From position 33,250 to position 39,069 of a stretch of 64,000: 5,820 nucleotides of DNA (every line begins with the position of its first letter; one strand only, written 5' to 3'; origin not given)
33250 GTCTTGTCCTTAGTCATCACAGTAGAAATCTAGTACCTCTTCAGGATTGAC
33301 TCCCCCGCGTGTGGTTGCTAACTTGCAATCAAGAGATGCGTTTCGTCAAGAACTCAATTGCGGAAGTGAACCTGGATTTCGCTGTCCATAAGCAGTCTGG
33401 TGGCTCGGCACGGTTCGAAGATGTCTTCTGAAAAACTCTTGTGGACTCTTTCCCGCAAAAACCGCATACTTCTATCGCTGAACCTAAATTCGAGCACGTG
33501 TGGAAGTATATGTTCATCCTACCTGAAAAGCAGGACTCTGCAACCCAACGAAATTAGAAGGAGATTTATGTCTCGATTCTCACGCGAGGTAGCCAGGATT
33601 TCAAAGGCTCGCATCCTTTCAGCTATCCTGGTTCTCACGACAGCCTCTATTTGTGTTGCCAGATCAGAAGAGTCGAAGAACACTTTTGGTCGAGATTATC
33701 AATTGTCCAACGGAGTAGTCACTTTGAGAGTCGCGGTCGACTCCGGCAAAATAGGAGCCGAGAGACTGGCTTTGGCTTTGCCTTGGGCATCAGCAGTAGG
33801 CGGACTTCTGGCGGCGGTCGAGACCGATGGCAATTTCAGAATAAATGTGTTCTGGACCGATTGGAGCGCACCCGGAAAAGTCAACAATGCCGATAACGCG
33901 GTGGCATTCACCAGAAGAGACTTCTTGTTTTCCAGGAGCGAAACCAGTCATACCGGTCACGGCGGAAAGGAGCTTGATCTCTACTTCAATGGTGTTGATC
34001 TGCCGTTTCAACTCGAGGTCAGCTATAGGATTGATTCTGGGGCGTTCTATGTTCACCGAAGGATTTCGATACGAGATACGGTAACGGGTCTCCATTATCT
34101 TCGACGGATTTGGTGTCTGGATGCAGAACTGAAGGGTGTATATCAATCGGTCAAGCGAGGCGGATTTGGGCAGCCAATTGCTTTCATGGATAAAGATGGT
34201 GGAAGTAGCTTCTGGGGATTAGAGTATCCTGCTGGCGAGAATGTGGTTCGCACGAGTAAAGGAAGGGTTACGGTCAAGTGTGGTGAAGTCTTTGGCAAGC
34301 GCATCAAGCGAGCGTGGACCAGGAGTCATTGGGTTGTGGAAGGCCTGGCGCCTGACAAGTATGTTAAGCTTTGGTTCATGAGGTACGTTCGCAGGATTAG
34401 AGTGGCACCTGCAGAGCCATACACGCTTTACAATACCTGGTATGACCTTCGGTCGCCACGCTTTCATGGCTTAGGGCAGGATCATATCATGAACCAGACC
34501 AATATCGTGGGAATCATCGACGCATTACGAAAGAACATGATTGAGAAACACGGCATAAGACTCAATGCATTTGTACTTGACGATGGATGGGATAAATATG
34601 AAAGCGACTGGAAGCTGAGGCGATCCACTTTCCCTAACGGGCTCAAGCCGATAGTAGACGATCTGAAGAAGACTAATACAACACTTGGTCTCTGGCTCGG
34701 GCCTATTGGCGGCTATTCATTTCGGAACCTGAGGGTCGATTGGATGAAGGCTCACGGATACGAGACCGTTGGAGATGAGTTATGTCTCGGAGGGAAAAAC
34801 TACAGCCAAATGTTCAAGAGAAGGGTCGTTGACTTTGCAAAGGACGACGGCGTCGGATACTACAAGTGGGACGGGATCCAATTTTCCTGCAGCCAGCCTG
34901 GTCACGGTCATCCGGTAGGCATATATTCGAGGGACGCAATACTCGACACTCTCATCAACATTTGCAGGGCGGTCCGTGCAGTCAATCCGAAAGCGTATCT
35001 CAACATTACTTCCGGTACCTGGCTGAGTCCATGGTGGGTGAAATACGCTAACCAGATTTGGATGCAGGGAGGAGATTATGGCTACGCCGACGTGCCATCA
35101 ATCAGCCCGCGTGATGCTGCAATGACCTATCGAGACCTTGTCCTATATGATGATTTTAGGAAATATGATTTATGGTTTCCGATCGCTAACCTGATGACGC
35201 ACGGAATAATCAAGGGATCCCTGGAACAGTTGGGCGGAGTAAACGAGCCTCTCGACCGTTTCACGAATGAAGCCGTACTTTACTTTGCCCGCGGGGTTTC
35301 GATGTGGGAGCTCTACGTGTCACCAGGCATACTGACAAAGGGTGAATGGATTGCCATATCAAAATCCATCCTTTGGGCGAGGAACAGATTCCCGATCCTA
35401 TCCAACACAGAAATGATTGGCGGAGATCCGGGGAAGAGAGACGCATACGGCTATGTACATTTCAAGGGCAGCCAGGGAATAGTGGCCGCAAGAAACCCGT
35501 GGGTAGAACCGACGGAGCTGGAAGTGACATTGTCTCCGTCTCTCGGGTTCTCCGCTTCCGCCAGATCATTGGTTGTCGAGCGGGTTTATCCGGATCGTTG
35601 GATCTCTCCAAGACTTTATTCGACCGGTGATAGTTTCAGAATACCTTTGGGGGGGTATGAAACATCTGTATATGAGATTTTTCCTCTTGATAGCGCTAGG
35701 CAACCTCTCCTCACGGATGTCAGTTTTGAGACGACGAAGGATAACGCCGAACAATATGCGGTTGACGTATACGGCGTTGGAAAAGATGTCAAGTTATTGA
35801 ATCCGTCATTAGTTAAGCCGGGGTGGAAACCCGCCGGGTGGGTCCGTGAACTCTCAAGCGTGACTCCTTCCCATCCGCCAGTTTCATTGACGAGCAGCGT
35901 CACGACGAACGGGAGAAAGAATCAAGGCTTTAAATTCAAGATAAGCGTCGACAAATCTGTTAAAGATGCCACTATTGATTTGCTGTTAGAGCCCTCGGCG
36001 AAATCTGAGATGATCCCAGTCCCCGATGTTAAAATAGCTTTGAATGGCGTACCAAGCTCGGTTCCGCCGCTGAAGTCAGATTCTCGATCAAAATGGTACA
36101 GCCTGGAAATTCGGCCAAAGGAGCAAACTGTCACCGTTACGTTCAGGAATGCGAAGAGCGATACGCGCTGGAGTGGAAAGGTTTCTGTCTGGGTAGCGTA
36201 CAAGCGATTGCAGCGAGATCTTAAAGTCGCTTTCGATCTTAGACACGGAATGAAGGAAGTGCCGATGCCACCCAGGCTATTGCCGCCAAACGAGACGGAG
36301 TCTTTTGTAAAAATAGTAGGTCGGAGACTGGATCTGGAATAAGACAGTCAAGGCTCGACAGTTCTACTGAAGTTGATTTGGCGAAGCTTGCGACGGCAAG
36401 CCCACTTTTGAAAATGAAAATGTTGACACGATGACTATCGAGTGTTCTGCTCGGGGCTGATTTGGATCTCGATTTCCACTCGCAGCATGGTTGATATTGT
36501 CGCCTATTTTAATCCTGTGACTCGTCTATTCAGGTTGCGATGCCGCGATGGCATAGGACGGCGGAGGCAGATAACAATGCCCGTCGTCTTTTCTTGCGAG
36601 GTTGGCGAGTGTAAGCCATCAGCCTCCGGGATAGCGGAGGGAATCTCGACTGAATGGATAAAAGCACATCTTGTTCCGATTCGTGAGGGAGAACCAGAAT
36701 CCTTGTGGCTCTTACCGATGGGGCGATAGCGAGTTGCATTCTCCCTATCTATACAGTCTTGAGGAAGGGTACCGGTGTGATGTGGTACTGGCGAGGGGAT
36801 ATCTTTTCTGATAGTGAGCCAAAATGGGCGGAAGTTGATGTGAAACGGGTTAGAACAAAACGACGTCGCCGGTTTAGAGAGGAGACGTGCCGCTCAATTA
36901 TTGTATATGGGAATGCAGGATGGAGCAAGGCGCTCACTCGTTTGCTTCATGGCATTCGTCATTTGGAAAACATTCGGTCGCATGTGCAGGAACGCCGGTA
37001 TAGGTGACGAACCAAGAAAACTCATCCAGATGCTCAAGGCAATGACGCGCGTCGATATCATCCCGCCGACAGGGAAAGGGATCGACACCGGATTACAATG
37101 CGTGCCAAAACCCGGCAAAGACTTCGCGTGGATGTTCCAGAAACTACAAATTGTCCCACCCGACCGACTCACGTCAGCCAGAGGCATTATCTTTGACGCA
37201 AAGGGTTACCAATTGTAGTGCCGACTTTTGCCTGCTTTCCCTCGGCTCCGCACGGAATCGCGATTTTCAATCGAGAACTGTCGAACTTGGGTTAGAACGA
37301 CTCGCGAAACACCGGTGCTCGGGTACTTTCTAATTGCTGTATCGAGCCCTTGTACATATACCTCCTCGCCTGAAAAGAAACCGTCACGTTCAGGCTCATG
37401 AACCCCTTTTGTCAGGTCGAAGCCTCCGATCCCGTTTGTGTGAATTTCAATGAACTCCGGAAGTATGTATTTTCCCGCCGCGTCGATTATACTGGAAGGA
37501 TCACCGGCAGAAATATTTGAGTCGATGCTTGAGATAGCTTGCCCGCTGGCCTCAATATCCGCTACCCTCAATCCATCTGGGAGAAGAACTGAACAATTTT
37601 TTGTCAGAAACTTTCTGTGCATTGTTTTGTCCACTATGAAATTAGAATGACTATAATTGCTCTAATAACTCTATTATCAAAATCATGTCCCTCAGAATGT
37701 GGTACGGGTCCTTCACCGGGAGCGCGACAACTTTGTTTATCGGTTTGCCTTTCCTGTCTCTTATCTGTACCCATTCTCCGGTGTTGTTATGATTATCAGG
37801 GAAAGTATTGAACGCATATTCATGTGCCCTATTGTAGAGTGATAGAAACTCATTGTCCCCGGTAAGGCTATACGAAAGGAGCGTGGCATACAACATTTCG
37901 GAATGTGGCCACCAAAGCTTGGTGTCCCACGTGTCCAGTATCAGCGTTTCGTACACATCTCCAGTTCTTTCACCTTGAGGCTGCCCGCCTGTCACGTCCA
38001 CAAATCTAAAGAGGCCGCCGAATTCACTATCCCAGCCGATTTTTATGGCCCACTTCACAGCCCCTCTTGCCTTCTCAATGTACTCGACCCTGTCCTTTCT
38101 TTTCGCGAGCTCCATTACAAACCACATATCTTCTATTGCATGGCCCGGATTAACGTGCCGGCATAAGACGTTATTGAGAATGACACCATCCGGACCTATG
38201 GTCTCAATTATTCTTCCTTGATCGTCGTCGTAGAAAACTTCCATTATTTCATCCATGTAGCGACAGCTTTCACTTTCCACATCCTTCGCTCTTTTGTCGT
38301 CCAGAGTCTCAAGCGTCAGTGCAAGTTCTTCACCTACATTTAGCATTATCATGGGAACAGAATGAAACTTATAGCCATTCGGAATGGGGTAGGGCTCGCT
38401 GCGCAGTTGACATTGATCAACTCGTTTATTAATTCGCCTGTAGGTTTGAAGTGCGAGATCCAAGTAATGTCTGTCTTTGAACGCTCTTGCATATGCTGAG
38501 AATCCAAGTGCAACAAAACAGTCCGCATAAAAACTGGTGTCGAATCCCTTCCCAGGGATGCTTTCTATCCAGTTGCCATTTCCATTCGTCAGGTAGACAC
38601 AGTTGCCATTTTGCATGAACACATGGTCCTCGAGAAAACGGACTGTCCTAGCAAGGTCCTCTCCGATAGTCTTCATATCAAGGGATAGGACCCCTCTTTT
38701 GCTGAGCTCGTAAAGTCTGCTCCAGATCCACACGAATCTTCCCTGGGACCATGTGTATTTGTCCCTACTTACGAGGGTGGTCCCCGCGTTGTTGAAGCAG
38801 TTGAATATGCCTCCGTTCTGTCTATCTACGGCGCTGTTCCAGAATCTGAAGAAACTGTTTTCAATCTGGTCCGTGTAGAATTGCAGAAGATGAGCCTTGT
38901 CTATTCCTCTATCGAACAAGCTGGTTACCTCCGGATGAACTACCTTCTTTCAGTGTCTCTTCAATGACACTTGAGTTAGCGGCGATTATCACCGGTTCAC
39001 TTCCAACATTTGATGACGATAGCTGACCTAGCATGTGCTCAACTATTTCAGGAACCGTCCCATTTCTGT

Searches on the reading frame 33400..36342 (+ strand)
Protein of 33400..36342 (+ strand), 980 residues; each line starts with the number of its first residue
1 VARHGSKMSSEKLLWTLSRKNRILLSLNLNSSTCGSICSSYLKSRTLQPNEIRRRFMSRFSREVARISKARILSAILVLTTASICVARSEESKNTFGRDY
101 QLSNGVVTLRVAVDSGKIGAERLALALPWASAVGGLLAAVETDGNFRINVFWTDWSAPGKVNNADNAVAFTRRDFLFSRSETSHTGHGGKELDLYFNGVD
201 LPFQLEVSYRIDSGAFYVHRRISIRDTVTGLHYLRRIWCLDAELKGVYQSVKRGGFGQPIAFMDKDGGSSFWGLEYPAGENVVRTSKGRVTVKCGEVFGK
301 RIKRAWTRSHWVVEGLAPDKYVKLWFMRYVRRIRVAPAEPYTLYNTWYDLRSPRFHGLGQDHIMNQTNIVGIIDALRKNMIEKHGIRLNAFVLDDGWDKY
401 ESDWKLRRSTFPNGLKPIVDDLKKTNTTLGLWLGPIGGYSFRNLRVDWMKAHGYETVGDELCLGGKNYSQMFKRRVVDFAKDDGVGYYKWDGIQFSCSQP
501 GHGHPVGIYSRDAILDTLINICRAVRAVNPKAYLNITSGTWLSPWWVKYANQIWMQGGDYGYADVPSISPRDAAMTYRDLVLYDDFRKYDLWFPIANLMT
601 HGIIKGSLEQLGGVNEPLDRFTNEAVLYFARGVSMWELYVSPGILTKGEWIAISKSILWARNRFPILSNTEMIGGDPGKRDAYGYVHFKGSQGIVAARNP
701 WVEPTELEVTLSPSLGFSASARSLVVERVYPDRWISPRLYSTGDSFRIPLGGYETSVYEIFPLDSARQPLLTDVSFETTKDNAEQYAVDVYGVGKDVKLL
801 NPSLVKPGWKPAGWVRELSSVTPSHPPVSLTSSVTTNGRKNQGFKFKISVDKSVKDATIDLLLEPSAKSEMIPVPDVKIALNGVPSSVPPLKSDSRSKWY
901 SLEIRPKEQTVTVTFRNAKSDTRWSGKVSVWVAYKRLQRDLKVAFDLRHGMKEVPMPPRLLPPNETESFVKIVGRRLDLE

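Call 7: search_protein_families(library=pfam, proteins=[window:33400-36342:+], max_evalue=0.0001)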
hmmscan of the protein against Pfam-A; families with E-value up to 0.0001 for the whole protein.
window:33400-36342:+ (980 aa): 1 family
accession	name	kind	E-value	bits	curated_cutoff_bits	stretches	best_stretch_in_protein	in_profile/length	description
PF02065.24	Melibiase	-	5.1e-05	22.9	27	1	382-435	68-126/347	Melibiase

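Call 57: search_protein_families(library=pfam, proteins=[window:33400-36342:+], max_evalue=0.01)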
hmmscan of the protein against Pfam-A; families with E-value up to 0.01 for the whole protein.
window:33400-36342:+ (980 aa): 1 family
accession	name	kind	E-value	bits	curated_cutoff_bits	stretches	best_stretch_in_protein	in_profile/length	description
PF02065.24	Melibiase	-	5.1e-05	22.9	27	1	382-435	68-126/347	Melibiase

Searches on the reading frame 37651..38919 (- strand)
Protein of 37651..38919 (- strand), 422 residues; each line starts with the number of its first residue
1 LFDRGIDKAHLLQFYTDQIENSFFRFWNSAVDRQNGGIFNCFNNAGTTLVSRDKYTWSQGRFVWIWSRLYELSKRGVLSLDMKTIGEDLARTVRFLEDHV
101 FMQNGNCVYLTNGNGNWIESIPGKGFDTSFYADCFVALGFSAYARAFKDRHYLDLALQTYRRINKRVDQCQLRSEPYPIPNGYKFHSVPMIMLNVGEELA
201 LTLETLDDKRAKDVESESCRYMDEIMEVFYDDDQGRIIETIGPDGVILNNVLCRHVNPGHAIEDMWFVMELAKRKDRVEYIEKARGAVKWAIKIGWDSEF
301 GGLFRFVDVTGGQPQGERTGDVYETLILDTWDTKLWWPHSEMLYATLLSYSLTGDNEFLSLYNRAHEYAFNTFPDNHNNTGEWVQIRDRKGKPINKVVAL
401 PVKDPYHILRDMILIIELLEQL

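Call 7: search_protein_families(library=pfam, proteins=[window:37651-38919:-], max_evalue=0.0001)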
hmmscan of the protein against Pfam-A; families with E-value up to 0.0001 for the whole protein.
window:37651-38919:- (422 aa): 1 family
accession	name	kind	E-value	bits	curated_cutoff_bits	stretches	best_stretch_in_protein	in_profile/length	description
PF07221.17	GlcNAc_2-epim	-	4.4e-32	112.1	23.4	1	37-409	1-345/347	N-acylglucosamine 2-epimerase (GlcNAc 2-epimerase)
